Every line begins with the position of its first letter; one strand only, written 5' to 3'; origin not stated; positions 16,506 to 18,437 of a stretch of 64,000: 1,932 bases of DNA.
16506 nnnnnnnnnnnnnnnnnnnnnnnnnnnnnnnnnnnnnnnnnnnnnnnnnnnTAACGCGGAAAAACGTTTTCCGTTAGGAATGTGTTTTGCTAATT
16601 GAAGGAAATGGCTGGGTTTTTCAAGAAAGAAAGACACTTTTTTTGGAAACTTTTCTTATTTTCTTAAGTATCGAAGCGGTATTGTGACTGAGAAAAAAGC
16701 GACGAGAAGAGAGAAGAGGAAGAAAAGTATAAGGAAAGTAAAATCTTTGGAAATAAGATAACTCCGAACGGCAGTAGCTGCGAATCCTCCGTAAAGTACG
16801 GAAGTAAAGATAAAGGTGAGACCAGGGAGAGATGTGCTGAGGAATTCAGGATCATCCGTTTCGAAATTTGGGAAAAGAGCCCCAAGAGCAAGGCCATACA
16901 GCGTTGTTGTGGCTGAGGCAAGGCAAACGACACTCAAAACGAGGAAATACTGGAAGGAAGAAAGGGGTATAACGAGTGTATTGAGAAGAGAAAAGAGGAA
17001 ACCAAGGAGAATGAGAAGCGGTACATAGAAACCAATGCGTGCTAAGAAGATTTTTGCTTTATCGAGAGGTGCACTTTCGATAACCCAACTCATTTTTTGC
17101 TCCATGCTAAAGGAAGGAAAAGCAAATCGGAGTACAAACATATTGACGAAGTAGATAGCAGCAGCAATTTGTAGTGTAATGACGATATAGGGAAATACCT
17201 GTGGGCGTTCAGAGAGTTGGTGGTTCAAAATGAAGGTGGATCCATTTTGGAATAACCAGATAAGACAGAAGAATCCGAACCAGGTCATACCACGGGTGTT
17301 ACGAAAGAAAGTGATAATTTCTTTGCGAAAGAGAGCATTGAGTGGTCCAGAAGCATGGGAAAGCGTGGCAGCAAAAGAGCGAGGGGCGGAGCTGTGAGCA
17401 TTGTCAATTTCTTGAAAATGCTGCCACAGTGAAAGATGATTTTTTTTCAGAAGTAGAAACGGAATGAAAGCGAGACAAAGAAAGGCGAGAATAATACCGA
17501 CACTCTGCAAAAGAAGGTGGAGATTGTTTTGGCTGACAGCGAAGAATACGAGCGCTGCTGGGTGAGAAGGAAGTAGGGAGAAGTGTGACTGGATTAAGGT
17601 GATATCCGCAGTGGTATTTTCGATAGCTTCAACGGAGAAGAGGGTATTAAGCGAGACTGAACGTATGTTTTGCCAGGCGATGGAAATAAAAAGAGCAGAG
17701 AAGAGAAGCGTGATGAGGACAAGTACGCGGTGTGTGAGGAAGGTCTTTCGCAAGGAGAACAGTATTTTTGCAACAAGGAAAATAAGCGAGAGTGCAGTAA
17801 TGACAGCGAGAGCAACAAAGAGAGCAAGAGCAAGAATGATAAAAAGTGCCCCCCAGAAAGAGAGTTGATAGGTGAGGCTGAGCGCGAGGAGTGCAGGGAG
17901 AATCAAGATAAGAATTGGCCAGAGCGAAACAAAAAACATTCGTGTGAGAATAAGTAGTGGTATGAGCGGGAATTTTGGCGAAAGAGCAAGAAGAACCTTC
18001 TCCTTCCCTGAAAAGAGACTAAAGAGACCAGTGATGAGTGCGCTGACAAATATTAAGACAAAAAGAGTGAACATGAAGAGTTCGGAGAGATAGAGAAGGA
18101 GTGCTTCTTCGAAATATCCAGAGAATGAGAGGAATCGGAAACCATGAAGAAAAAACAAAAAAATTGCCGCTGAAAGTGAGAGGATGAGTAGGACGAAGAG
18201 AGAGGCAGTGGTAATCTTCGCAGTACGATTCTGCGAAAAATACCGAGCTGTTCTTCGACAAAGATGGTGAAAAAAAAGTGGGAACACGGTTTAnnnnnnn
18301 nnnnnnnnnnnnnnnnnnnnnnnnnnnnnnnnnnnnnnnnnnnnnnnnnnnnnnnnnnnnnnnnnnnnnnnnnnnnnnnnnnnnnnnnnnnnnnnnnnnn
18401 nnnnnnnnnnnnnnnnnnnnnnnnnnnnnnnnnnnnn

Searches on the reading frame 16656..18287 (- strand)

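Call 58: search_protein_families(library=pfam, proteins=[window:16656-18287:-], max_evalue=0.0001)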
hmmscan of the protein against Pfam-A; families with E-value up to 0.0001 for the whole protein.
window:16656-18287:- (543 aa): 2 families
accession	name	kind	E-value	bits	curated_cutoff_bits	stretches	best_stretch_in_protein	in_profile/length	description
PF16949.11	ABC_tran_2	-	1.3e-24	87.4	25.7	1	27-499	9-481/542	Putative ATP-binding cassette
PF01061.29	ABC2_membrane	-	4.5e-06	26.8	26.9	1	317-476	4-160/211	ABC-2 type transporter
